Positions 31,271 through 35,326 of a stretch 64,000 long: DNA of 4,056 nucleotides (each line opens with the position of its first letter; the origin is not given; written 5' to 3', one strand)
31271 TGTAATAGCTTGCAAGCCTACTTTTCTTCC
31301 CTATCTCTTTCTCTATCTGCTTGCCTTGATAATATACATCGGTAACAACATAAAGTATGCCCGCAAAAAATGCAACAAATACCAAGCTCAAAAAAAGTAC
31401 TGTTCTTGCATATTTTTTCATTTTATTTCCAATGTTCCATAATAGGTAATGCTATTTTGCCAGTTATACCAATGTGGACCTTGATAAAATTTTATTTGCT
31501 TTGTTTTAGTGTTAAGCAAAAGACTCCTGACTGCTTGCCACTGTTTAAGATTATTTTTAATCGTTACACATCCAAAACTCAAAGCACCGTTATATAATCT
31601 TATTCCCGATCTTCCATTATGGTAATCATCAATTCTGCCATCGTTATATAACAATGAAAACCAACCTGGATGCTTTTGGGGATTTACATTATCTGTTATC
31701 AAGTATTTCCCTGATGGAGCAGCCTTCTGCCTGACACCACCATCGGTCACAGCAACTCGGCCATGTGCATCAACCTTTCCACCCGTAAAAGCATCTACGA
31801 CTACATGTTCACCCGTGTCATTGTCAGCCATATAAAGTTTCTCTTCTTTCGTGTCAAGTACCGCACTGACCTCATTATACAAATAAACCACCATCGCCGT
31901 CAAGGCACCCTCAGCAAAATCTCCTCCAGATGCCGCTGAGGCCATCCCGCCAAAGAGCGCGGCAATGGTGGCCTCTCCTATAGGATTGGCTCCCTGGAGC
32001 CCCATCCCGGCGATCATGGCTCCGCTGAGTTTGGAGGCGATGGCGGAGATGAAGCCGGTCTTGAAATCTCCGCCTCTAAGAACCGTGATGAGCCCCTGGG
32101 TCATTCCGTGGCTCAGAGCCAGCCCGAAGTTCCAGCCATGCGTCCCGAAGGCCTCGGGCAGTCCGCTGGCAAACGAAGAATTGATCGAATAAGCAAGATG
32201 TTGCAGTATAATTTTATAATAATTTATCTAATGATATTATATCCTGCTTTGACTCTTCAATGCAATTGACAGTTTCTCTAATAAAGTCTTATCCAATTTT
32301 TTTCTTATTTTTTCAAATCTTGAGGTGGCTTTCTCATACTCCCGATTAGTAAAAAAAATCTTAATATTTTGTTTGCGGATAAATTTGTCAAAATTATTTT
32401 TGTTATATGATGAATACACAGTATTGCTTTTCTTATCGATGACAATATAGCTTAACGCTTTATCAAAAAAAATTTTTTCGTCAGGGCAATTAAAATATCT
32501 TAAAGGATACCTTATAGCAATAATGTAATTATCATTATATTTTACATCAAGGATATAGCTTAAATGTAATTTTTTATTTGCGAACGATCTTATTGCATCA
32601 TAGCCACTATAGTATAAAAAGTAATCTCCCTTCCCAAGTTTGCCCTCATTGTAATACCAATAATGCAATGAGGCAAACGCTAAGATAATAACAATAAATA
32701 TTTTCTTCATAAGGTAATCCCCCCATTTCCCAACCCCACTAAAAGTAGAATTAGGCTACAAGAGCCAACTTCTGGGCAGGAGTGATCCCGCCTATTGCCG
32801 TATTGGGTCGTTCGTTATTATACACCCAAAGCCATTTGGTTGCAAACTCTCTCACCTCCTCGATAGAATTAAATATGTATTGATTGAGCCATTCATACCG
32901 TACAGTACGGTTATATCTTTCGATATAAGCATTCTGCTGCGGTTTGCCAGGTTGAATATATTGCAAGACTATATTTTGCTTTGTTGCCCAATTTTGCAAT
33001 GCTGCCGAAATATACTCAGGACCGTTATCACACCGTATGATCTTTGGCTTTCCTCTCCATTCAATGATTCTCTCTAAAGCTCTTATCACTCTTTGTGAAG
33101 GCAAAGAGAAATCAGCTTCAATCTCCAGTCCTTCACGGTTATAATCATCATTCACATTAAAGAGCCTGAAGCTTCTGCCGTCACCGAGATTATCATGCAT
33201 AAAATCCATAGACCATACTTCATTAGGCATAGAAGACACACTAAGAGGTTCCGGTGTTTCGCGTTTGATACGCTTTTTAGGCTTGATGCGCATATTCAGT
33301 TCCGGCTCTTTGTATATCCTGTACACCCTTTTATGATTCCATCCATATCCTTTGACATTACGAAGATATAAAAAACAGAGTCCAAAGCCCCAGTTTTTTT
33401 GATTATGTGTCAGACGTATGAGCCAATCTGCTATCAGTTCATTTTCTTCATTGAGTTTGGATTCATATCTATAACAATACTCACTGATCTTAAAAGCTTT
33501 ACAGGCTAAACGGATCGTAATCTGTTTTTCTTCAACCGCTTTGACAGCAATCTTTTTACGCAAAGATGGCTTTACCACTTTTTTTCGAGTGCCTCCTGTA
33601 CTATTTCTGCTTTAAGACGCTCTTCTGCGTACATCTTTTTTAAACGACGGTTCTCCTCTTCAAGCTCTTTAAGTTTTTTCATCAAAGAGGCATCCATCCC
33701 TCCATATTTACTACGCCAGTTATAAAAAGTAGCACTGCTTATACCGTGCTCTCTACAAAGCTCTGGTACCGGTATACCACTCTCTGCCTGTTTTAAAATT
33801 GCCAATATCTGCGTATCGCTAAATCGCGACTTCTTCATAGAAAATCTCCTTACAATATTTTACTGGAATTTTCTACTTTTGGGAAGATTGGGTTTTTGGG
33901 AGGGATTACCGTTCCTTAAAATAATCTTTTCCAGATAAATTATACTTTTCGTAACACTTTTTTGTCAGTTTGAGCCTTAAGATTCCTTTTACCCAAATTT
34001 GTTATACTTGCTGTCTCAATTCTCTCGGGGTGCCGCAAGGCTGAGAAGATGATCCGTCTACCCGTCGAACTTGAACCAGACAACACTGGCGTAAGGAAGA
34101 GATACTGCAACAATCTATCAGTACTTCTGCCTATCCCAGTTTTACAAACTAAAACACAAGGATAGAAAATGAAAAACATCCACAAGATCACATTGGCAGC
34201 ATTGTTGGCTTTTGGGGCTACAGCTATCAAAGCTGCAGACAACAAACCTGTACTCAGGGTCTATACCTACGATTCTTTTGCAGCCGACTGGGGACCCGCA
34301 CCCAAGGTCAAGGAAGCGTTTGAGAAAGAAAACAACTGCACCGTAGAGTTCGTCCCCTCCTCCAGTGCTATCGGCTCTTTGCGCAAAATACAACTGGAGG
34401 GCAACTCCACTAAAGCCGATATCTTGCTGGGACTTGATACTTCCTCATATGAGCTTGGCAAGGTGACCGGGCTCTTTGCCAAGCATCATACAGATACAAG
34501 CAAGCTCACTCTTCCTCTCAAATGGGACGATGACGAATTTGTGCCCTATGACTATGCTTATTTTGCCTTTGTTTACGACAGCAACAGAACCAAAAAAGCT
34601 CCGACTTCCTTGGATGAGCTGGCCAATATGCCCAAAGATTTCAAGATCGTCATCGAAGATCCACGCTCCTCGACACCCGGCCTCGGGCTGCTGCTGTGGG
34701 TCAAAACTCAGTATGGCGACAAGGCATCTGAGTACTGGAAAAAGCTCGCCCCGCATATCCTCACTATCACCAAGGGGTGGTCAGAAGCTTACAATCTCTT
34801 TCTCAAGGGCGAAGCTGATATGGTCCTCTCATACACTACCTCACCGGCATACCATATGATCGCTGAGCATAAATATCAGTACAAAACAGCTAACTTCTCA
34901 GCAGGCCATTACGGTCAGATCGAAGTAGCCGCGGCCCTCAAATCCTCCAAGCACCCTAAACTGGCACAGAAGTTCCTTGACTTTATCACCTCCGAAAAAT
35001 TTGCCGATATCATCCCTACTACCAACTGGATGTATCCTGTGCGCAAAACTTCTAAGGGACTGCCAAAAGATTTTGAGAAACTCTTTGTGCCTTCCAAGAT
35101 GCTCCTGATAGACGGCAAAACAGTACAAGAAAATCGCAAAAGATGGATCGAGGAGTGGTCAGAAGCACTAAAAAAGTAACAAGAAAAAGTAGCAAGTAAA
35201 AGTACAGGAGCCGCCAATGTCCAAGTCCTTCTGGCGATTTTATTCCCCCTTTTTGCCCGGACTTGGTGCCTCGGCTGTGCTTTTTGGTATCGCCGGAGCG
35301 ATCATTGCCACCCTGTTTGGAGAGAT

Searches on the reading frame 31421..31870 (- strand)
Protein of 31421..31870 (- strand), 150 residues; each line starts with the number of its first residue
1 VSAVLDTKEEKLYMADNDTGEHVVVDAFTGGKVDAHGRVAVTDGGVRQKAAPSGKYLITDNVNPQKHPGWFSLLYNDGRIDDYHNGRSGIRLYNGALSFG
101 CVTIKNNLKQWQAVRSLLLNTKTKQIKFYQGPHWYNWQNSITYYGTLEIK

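Call 68: search_solved_structures(query=window:31421-31870:-, max_evalue=1, show_alignments=1)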
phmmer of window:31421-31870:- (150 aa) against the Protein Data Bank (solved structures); distinct sequences matched with E-value up to 1: 2.
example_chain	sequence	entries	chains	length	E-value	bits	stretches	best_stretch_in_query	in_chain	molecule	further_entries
9ea9_F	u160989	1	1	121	0.76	13.1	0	22-78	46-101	Nanobody ciA-H7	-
6ui1_B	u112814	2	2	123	0.97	12.8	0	22-78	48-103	ciA-H7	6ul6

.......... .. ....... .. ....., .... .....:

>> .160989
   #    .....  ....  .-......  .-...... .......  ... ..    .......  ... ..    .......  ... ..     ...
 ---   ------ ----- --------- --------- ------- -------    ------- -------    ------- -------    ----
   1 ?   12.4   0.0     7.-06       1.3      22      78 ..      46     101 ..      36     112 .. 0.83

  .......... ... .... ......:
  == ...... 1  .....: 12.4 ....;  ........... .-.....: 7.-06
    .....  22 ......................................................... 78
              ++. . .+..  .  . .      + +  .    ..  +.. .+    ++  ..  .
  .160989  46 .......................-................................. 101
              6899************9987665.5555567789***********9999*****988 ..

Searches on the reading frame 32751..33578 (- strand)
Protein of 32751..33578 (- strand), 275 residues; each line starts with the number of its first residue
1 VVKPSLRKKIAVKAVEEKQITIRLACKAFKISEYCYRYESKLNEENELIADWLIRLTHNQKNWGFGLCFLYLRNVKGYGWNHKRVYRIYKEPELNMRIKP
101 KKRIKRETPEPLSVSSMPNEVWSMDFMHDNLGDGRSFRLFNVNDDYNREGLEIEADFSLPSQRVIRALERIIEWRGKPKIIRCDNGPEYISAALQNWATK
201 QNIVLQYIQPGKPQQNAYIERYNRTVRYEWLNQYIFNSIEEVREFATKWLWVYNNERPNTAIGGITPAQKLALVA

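Call 67: search_protein_families(library=pfam, proteins=[window:32751-33578:-], max_evalue=0.001)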
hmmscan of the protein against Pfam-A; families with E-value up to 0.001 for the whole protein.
window:32751-33578:- (275 aa): 2 families
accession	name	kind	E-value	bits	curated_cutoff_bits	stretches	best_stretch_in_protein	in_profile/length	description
PF13683.12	rve_3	-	1.2e-22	79.8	26.5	1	203-267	3-67/67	Integrase core domain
PF00665.32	rve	-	5.6e-20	71.9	32.6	1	117-213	3-102/102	Integrase core domain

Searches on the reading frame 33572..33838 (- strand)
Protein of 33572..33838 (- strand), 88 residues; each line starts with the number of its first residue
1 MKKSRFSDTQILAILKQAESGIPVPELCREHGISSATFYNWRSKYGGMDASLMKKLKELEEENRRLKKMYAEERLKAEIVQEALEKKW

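Call 67: search_protein_families(library=pfam, proteins=[window:33572-33838:-], max_evalue=0.001)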
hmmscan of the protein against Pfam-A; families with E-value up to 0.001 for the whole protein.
window:33572-33838:- (88 aa): 4 families
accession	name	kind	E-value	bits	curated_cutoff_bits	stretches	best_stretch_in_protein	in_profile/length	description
PF01527.26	HTH_Tnp_1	-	1.9e-25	89.3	24.1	1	1-71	1-75/75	Transposase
PF13384.12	HTH_23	-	3.4e-08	33.5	24.6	1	12-49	8-47/50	Homeodomain-like domain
PF13518.12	HTH_28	-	1.9e-07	31.5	25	1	12-46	3-37/52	Helix-turn-helix domain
PF13551.12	HTH_29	-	0.00014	22.4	28.1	1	13-45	3-36/64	Winged helix-turn helix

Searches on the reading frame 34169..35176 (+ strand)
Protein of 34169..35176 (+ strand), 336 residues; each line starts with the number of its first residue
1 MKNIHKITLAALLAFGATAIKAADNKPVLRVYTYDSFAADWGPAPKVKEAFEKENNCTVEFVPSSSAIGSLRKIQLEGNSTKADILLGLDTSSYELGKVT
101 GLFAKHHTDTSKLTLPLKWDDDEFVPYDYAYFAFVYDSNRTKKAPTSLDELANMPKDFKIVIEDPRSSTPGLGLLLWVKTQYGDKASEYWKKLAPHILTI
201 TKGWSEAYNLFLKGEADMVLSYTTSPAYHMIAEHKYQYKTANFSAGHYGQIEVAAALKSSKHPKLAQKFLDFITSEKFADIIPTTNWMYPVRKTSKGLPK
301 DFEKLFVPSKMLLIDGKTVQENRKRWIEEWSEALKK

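Call 35: find_homologous_proteins(query=window:34169-35176:+, max_evalue=1e-60)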
Query window:34169-35176:+ (336 aa): 7964 proteins with E <= 1e-60 among 8000 candidates; the best 120 are listed.
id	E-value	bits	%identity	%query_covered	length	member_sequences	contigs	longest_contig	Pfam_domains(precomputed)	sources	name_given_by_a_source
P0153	2.2e-224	762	100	100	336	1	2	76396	PF13531.12,PF13416.12,PF13343.12,PF01547.31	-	-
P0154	5.9e-178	609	80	100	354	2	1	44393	PF13531.12,PF13343.12,PF01547.31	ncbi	-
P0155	2.4e-175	601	79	100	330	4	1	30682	PF13531.12,PF13343.12,PF01547.31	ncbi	-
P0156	3.6e-175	600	79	100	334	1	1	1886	PF13531.12,PF13343.12,PF01547.31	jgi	jgi:thiamine transport system substrate-binding protein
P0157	9.8e-173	592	81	94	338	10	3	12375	PF13531.12,PF13343.12,PF01547.31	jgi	jgi:thiamine transport system substrate-binding protein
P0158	1.2e-172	592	78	100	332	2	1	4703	PF13531.12,PF13343.12,PF01547.31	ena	-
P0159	1.4e-172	591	81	94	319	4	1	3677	PF13531.12,PF13343.12,PF01547.31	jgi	jgi:thiamine transport system substrate-binding protein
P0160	1.1e-171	588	81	93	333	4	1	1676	PF13531.12,PF13343.12,PF01547.31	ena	-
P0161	1.9e-170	584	79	94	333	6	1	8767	PF13531.12,PF13343.12,PF01547.31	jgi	-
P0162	2.1e-170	584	78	98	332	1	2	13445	PF13531.12,PF13343.12,PF01547.31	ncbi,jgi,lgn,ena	-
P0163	8.2e-170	582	74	100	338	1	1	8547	PF13531.12,PF13343.12,PF01547.31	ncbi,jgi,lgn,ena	-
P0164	9.0e-170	582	79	93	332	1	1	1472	PF13531.12,PF13343.12,PF01547.31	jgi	jgi:thiamine transport system substrate-binding protein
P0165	3.3e-169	580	77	99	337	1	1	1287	PF13531.12,PF13343.12,PF01547.31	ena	-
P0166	1.8e-159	548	73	98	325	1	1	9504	PF13531.12,PF13343.12,PF01547.31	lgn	-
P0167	6.6e-157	540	75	95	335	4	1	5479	PF13531.12,PF13416.12,PF13343.12,PF01547.31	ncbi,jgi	-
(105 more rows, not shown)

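Call 36: find_encoding_contigs(protein=P0154, flank=10000, max_places=3)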
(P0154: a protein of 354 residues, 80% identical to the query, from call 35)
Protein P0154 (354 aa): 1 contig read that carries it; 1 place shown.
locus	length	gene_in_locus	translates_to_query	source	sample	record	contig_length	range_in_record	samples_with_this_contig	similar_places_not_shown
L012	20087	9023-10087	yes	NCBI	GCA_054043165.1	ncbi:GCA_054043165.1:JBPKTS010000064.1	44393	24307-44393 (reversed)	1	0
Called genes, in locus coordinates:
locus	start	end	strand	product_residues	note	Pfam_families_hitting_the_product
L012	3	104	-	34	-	?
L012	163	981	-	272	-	PF03734:YkuD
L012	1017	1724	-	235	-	PF03734:YkuD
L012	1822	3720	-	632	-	PF04087:DUF389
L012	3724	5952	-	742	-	PF18072:FGAR-AT_linker, PF00586:AIRS, PF02769:AIRS_C, PF00586:AIRS, PF02769:AIRS_C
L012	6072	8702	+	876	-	PF00133:tRNA-synt_1, PF01406:tRNA-synt_1e (faint), PF09334:tRNA-synt_1g (weak), PF13603:tRNA-synt_1_2 (weak), PF09334:tRNA-synt_1g, PF08264:Anticodon_1, PF10458:Val_tRNA-synt_C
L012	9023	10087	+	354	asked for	PF01547:SBP_bac_1, PF13531:SBP_bac_11, PF13343:SBP_bac_6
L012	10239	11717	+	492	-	PF00528:BPD_transp_1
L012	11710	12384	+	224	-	PF00005:ABC_tran, PF13555:AAA_29 (faint), PF02463:SMC_N (faint), PF13304:AAA_21 (weak)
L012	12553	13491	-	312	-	PF00762:Ferrochelatase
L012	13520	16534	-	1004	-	PF00512:HisKA, PF02518:HATPase_c, PF00072:Response_reg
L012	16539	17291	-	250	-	-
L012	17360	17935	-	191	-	PF00156:Pribosyltran (weak)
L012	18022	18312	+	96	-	PF01106:NifU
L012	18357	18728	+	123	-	-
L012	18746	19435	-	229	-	PF02568:ThiI, PF03054:tRNA_Me_trans (faint), PF06508:QueC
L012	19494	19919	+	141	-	PF02130:YbeY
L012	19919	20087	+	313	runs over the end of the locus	PF01699:Na_Ca_ex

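Call 37: find_encoding_contigs(protein=P0155, flank=10000, max_places=3)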
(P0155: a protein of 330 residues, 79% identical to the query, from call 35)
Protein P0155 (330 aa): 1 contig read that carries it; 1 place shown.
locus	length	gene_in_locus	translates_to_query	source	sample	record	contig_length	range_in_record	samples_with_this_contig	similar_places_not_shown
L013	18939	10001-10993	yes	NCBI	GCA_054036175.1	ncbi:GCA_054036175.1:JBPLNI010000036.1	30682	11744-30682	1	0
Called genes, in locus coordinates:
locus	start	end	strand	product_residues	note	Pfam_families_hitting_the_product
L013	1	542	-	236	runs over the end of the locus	PF00392:GntR, PF07702:UTRA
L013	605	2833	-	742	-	PF18072:FGAR-AT_linker, PF00586:AIRS, PF02769:AIRS_C, PF00586:AIRS, PF02769:AIRS_C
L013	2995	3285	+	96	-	-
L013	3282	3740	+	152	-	PF01850:PIN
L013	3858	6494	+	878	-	PF00133:tRNA-synt_1, PF01406:tRNA-synt_1e (faint), PF09334:tRNA-synt_1g, PF13603:tRNA-synt_1_2 (faint), PF09334:tRNA-synt_1g, PF08264:Anticodon_1, PF10458:Val_tRNA-synt_C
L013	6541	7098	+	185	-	-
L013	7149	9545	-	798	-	PF01966:HD (faint), PF22673:MCP-like_PDC_1 (weak), PF02743:dCache_1, PF13487:HD_5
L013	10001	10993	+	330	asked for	PF01547:SBP_bac_1, PF13531:SBP_bac_11, PF13343:SBP_bac_6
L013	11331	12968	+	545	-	PF00528:BPD_transp_1 (weak)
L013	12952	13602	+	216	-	PF20703:nSTAND1 (weak), PF00005:ABC_tran, PF02463:SMC_N (faint), PF13555:AAA_29 (weak), PF13304:AAA_21 (faint)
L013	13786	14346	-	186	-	PF01205:Impact_N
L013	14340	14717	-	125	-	PF04892:VanZ-LLP1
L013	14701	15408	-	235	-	PF00762:Ferrochelatase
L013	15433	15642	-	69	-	PF00762:Ferrochelatase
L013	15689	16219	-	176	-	PF01292:Ni_hydr_CYTB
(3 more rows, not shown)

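Call 46: find_encoding_contigs(protein=P0153, flank=2000, max_places=4)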
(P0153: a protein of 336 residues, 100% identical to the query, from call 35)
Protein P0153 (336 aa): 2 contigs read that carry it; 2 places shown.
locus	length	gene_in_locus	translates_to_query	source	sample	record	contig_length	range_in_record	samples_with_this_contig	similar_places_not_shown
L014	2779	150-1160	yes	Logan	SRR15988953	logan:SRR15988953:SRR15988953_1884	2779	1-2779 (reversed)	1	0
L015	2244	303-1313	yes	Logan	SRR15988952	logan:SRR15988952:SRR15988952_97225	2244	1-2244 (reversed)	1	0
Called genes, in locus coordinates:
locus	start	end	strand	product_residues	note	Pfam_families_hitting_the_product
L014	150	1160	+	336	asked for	PF13531:SBP_bac_11, PF01547:SBP_bac_1, PF13416:SBP_bac_8, PF13343:SBP_bac_6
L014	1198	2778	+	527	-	?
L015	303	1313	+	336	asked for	PF13531:SBP_bac_11, PF01547:SBP_bac_1, PF13416:SBP_bac_8, PF13343:SBP_bac_6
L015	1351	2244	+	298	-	?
